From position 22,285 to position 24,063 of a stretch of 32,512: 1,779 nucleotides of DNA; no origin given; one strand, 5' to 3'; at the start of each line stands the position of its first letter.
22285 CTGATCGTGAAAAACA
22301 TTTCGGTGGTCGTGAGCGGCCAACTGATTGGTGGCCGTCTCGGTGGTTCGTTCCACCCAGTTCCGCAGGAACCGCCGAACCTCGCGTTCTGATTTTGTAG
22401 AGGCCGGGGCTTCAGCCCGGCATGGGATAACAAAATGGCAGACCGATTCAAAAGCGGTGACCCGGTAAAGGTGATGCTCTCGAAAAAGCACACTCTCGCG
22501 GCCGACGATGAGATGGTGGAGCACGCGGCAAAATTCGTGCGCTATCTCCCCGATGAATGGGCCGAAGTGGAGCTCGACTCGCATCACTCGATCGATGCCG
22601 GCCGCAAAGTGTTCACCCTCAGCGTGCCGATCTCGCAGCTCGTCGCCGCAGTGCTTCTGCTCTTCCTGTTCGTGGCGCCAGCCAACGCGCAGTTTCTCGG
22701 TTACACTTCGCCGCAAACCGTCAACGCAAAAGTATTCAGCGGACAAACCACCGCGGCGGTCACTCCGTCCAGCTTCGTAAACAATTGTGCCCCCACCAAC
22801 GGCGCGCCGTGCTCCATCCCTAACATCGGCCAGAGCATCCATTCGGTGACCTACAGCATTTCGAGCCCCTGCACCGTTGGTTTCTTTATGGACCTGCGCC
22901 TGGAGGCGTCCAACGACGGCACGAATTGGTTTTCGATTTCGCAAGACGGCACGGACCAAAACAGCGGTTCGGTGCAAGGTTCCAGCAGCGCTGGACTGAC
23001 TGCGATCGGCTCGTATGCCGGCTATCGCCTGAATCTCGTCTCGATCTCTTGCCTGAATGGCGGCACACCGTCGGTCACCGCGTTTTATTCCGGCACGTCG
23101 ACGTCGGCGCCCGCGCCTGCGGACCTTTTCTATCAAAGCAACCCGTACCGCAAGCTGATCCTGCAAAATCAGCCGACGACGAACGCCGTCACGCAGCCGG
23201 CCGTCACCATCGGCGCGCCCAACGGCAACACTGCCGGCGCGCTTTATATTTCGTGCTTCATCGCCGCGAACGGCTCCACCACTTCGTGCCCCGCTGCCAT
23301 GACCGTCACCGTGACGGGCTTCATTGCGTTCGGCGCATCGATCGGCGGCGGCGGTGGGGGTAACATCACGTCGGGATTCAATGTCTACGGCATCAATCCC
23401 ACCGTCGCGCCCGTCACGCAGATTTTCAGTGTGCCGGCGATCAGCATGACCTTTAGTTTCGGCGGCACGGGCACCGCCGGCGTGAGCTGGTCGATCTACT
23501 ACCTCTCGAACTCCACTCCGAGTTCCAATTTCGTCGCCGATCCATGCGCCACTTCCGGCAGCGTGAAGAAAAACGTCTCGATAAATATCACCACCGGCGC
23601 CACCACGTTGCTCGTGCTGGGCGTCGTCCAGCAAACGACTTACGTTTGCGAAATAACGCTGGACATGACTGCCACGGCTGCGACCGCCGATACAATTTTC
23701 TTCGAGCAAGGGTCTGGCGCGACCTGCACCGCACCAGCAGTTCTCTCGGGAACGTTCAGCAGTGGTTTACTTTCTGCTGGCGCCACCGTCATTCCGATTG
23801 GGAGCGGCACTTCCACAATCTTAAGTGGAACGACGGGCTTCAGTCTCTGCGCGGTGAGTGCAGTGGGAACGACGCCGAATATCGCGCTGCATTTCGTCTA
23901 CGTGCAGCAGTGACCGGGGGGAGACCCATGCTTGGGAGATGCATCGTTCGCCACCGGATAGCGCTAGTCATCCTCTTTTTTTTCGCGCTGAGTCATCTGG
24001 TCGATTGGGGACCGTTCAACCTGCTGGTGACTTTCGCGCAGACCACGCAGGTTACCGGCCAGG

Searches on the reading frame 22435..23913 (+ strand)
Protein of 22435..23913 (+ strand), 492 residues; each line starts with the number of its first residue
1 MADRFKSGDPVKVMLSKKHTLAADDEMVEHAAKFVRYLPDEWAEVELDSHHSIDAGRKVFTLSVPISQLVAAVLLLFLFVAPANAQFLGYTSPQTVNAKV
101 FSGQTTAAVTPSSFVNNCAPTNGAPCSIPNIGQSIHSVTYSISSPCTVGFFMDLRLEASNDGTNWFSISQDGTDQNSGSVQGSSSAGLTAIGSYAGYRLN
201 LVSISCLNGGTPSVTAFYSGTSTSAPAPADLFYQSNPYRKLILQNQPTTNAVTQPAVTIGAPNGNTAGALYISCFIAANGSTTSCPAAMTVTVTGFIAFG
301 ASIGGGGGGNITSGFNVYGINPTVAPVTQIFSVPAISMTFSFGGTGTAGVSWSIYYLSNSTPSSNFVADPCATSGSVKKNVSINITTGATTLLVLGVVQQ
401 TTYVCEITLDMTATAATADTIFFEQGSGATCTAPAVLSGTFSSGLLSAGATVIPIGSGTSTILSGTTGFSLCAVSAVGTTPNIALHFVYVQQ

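Call 9: search_protein_families(library=phrogs, proteins=[window:22435-23913:+], max_evalue=0.001)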
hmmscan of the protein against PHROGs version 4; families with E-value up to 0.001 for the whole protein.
window:22435-23913:+ (492 aa): 0 families

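Call 12: search_protein_families(library=pfam, proteins=[window:22435-23913:+], max_evalue=0.01)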
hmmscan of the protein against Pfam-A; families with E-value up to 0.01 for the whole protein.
window:22435-23913:+ (492 aa): 0 families

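Call 105: search_solved_structures(query=window:22435-23913:+, max_evalue=1)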
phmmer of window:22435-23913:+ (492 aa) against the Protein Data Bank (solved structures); distinct sequences matched with E-value up to 1: 0.
